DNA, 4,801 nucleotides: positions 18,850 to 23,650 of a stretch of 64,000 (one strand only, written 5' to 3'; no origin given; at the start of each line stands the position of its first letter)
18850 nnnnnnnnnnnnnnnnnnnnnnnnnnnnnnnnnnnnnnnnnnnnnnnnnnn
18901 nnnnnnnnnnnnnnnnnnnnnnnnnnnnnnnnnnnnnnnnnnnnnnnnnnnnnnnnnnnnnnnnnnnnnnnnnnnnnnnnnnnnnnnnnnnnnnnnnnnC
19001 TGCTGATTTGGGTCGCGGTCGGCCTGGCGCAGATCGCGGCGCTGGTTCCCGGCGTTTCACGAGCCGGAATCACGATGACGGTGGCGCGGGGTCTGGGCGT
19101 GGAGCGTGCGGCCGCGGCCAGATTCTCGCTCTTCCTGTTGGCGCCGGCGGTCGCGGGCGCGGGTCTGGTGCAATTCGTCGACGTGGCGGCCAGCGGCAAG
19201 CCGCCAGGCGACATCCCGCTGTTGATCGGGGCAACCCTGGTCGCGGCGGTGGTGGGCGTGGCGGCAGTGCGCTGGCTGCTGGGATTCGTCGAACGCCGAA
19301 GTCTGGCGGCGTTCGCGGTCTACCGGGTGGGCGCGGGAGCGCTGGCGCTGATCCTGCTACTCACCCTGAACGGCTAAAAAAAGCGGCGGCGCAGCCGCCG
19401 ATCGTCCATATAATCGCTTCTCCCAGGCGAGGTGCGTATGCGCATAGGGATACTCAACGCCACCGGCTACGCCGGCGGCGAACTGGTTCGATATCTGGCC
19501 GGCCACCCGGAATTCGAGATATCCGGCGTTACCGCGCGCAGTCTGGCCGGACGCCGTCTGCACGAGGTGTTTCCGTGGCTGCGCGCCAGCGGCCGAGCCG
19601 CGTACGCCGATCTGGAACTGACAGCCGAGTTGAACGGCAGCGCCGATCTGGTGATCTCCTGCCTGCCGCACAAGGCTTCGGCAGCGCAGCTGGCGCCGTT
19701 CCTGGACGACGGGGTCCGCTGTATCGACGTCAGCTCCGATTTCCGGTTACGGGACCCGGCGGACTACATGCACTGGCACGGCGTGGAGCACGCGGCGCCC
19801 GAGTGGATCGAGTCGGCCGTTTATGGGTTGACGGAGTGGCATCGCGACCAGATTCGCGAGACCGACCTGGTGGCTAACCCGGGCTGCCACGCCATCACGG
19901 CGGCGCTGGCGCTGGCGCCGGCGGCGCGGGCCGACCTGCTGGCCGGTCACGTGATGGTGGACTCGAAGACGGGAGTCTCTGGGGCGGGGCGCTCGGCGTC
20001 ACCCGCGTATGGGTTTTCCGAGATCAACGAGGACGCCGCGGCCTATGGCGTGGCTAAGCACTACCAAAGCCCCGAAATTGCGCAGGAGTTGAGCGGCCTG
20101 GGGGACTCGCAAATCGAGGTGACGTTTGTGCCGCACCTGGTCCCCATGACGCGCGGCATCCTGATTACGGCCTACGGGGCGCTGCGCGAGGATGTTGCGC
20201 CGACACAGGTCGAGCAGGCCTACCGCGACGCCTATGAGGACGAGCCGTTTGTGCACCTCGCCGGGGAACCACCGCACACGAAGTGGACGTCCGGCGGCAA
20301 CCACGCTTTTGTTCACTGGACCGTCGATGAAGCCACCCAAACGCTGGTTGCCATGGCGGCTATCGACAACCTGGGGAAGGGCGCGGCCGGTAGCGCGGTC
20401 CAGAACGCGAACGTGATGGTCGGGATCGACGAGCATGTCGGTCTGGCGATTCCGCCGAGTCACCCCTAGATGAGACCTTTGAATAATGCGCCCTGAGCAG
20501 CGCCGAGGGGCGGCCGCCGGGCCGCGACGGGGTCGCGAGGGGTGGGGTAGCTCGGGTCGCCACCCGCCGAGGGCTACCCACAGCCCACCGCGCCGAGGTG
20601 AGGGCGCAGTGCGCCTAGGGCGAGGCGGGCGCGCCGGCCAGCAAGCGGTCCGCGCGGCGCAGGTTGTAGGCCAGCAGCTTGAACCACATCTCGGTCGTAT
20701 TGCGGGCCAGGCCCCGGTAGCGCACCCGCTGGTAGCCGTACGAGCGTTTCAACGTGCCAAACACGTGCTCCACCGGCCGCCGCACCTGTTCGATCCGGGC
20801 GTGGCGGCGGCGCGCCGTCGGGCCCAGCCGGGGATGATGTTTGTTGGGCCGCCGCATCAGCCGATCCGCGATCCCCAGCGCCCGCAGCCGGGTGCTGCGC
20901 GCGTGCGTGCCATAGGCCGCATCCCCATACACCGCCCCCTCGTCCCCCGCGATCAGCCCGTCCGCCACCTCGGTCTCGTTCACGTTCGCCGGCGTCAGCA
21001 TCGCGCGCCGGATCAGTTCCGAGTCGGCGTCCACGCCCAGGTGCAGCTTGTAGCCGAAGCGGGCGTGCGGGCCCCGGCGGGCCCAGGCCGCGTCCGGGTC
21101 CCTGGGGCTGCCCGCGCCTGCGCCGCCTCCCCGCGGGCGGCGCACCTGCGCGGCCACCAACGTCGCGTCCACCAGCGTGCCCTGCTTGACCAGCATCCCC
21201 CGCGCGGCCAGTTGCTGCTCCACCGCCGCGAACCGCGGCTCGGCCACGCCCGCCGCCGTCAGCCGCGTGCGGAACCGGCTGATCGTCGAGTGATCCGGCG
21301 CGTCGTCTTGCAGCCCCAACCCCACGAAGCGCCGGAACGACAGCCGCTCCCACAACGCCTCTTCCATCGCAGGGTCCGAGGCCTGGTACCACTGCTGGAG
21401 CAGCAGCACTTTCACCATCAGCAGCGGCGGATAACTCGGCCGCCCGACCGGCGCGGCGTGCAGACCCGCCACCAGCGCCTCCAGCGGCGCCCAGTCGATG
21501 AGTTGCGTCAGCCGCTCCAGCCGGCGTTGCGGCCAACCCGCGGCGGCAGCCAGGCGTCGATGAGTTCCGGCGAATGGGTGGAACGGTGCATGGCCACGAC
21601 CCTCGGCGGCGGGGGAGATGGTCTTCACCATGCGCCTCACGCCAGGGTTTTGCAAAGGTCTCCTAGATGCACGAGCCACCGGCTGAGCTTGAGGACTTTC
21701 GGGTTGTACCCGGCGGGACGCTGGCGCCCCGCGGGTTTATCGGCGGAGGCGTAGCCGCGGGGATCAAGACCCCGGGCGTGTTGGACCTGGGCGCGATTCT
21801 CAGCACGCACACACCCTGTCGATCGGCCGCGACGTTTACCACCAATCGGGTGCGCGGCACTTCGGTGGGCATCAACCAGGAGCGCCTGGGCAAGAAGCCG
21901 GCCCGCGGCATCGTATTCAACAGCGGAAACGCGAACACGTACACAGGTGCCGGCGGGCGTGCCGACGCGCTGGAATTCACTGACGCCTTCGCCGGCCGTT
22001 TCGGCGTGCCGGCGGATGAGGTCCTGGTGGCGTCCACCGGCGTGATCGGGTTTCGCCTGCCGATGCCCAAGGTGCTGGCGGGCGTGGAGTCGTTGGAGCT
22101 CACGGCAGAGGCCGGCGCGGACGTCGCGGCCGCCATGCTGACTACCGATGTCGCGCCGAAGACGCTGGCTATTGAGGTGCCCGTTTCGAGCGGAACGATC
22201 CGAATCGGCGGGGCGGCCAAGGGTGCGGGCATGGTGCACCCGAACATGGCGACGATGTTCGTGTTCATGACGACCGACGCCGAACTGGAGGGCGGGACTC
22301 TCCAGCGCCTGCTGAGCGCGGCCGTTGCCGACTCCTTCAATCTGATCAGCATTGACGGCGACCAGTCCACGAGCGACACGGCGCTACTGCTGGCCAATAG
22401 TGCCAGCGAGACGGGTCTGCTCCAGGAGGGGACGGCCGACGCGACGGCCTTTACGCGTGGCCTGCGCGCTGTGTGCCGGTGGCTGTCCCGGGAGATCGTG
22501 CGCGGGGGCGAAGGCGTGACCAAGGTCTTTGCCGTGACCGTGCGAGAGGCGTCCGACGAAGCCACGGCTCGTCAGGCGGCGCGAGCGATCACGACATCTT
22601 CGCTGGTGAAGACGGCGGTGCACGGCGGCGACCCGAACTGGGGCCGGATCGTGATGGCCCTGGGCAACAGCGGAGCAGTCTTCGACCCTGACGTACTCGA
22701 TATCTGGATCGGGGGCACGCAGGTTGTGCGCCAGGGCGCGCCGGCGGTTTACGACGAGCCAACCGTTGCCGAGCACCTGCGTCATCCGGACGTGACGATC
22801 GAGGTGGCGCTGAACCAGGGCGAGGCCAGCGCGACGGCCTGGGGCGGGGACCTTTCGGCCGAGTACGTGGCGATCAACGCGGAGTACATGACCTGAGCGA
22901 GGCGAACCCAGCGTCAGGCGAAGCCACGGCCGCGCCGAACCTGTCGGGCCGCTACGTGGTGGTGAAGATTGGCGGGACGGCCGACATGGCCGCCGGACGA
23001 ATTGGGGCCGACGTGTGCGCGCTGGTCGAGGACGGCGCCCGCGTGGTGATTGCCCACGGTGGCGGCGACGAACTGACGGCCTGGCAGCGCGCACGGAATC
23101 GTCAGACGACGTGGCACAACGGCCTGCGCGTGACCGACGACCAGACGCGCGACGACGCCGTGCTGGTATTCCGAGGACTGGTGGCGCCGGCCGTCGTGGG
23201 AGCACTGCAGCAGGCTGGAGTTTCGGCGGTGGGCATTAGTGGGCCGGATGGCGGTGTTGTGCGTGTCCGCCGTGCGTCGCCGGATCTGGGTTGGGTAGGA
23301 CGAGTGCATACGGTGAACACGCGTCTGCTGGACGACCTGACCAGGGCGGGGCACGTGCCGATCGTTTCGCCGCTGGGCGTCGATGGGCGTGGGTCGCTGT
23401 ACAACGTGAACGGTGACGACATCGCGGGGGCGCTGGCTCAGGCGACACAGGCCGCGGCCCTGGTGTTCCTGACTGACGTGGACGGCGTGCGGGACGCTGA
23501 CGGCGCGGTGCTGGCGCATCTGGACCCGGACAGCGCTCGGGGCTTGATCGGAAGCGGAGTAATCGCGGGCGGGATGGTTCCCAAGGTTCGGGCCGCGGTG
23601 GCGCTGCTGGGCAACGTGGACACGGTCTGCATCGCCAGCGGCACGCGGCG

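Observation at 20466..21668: IS5-family insertion sequence inserted exactly between the argC stop codon and the argJ start codon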

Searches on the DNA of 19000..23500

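Call 35: search_rna_families(source=window, start=19000, end=23500, threshold=evalue, max_evalue=1)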
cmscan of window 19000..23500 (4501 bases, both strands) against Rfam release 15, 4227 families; matches with E-value up to 1: 0.
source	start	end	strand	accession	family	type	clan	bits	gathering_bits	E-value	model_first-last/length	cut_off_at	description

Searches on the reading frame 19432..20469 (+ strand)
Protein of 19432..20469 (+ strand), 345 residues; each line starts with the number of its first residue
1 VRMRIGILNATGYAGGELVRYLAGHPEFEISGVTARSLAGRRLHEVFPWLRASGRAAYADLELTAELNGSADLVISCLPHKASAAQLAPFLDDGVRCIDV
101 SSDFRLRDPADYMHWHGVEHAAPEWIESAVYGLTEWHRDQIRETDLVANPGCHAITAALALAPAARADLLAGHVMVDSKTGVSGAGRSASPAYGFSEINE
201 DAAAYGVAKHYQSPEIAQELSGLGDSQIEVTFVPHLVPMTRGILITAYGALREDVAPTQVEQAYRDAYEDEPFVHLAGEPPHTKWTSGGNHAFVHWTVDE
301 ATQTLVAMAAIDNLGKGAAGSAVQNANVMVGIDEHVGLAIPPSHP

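Call 4: search_protein_families(library=pfam, proteins=[window:19432-20469:+])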
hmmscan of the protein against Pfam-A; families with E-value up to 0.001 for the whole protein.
window:19432-20469:+ (345 aa): 3 families
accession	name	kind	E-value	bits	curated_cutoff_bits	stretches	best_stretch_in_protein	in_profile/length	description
PF22698.1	Semialdhyde_dhC_1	-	5.5e-49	166.6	27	1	152-313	1-165/165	Semialdehyde dehydrogenase, dimerisation domain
PF01118.30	Semialdhyde_dh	-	5.3e-24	85.4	26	1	4-143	1-120/121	Semialdehyde dehydrogenase, NAD binding domain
PF02774.23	Semialdhyde_dhC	-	6e-20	72.6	26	1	161-314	1-182/184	Semialdehyde dehydrogenase, dimerisation domain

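Call 7: search_protein_families(library=ncbifam, proteins=[window:19432-20469:+])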
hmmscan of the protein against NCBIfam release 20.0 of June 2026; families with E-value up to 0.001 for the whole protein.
window:19432-20469:+ (345 aa): 6 families
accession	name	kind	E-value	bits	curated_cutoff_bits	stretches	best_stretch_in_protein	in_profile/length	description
TIGR01850.1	argC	equivalog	1.6e-108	363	233.6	1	3-345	1-345/345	N-acetyl-gamma-glutamyl-phosphate reductase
TIGR01851.1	argC_other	equivalog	1.2e-21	77.4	229.85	1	62-332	41-310/310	N-acetyl-gamma-glutamyl-phosphate reductase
NF006416.0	PRK08664.1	subfamily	4.8e-20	72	232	1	2-330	3-344/350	aspartate-semialdehyde dehydrogenase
TIGR00978.1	asd_EA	equivalog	2.5e-18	66.3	301.2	1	3-328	1-339/342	aspartate-semialdehyde dehydrogenase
NF011456.0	PRK14874.1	equivalog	1.1e-10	41.1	223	0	142-189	121-167/346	aspartate-semialdehyde dehydrogenase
TIGR01296.1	asd_B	equivalog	1.4e-06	27.7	324.2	0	141-189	116-163/339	aspartate-semialdehyde dehydrogenase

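Call 11: find_encoding_contigs(protein=window:19432-20469:+, flank=4000, max_places=10)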
Protein window:19432-20469:+ (345 aa): no gene with exactly this product is on record in the collection.

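Call 51: find_encoding_contigs(protein=window:19438-20469:+, flank=4000, max_places=10)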
Protein window:19438-20469:+ (343 aa): no gene with exactly this product is on record in the collection.

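Call 56: find_homologous_proteins(query=window:19432-20466:+, max_evalue=1e-100)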
Query window:19432-20466:+ (345 aa): 74 proteins with E <= 1e-100 among 8000 candidates.
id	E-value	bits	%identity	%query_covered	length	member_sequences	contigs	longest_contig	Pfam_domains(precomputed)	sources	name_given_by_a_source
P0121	1.8e-204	697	90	99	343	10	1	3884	PF22698.2,PF02774.24,PF01118.31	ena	-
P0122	4.4e-204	695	90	99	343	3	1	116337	PF22698.2,PF02774.24,PF01118.31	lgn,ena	-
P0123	8.3e-204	695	90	99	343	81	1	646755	PF22698.2,PF02774.24,PF01118.31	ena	-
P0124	4.2e-203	692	90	99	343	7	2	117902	PF22698.2,PF02774.24,PF01118.31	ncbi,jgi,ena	-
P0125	3.1e-202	689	89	99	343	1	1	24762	PF22698.2,PF02774.24,PF01118.31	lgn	-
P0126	6.9e-202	688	89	99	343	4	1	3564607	PF22698.2,PF02774.24,PF01118.31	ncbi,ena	-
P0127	1.3e-201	687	88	99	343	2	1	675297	PF22698.2,PF02774.24,PF01118.31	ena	-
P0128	2.1e-201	687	89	99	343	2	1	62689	PF22698.2,PF02774.24,PF01118.31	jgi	jgi:N-acetyl-gamma-glutamyl-phosphate reductase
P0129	3.5e-201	686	89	99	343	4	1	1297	PF22698.2,PF02774.24,PF01118.31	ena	-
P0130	3.9e-201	686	88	99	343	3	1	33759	PF22698.2,PF02774.24,PF01118.31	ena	-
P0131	7.3e-196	668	89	99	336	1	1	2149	PF22698.2,PF02774.24,PF01118.31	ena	-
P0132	3.1e-164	564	71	99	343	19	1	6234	PF22698.2,PF02774.24,PF01118.31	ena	-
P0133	3.2e-163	561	70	99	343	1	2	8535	PF22698.2,PF02774.24,PF01118.31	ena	-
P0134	5.1e-157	541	71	99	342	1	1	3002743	PF22698.2,PF02774.24,PF01118.31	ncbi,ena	-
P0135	5.2e-156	537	71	99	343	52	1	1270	PF22698.2,PF02774.24,PF01118.31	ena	-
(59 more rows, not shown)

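Call 57: list_cluster_members(proteins=[P0121, P0122, P0123, P0124, P0125])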
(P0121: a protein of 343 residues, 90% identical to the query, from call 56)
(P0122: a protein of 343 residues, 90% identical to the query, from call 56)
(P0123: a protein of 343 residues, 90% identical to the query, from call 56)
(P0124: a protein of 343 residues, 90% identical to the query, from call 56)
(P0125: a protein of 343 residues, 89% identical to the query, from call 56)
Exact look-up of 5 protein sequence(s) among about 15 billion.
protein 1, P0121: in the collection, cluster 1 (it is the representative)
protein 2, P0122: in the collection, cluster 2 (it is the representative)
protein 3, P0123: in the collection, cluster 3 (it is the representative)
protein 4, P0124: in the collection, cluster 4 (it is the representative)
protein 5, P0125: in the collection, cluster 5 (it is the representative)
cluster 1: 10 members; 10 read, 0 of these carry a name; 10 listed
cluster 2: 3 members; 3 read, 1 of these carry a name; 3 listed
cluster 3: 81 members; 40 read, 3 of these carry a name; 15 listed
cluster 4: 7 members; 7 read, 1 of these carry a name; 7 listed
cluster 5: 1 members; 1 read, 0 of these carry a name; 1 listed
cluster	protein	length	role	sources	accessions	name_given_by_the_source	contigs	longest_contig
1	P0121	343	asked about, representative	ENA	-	-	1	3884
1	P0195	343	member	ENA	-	-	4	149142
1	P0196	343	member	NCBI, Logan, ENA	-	-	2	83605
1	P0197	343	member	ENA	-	-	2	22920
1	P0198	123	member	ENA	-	-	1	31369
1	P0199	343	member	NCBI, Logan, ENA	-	-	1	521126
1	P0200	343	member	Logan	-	-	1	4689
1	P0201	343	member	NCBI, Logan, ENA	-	-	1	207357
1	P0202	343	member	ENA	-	-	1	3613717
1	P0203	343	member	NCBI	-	-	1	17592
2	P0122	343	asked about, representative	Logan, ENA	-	-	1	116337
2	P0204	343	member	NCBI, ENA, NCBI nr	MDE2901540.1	MAG: N-acetyl-gamma-glutamyl-phosphate reductase [Chloroflexota bacterium] | N-acetyl-gamma-glutamyl-phosphate reductase [Chloroflexota bacterium]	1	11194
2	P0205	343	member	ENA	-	-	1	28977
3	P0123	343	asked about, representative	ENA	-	-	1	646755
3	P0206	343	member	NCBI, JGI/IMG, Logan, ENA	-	N-acetyl-gamma-glutamyl-phosphate reductase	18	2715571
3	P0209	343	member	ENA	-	-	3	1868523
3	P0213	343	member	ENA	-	-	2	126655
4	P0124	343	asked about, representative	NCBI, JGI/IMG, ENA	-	-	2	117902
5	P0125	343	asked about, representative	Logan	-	-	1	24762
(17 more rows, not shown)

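Call 59: find_encoding_contigs(protein=P0213, flank=5000, max_places=10)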
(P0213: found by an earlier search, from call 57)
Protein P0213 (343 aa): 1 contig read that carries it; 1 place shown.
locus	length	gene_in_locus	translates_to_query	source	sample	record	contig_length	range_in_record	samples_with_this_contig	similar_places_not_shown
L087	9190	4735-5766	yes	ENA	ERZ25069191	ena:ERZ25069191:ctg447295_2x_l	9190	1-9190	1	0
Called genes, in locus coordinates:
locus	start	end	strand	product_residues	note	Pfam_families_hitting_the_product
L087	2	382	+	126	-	?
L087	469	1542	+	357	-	PF00155:Aminotran_1_2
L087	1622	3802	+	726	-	PF03030:H_PPase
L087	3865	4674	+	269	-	PF02673:BacA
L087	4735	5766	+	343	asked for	PF01118:Semialdhyde_dh, PF22698:Semialdhyde_dhC_1, PF02774:Semialdhyde_dhC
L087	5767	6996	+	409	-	PF01960:ArgJ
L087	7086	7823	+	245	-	PF00696:AA_kinase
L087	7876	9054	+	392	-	PF00202:Aminotran_3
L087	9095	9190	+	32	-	?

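Call 61: find_encoding_contigs(protein=P0209, flank=3000, max_places=10)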
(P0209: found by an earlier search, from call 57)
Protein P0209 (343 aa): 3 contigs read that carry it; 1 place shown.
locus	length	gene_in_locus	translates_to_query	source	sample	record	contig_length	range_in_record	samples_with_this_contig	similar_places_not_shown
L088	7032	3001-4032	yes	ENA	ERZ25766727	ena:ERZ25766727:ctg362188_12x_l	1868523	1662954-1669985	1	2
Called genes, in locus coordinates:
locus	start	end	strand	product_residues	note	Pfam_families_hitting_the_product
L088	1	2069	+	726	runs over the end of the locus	PF03030:H_PPase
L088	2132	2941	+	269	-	PF02673:BacA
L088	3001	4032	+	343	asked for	PF01118:Semialdhyde_dh, PF22698:Semialdhyde_dhC_1, PF02774:Semialdhyde_dhC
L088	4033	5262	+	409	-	PF01960:ArgJ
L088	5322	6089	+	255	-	PF00696:AA_kinase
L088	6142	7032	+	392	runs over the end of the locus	PF00202:Aminotran_3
